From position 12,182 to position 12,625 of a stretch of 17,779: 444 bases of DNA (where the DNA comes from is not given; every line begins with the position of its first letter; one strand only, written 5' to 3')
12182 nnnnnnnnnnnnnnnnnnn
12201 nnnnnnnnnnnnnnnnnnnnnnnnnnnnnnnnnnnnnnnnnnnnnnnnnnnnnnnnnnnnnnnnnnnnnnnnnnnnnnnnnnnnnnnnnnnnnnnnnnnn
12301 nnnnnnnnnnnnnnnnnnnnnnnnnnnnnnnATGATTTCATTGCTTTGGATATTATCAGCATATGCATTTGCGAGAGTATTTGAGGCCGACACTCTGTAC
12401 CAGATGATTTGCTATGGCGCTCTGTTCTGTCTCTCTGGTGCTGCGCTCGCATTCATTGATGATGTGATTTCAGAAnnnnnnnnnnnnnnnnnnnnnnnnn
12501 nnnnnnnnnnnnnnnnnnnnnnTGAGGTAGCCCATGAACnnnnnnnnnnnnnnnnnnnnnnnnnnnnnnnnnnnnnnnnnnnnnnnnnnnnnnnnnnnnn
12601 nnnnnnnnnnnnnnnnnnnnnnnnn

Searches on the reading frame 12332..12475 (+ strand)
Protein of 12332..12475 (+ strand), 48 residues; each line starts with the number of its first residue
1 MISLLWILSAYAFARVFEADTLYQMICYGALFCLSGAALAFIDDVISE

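Call 74: search_protein_families(library=phrogs, proteins=[window:12332-12475:+], max_evalue=0.01)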
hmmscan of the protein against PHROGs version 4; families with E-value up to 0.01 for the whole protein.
window:12332-12475:+ (48 aa): 1 family
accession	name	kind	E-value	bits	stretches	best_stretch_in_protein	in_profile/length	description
phrog_18423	-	unknown function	6.4e-34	116.9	1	1-48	1-48/48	-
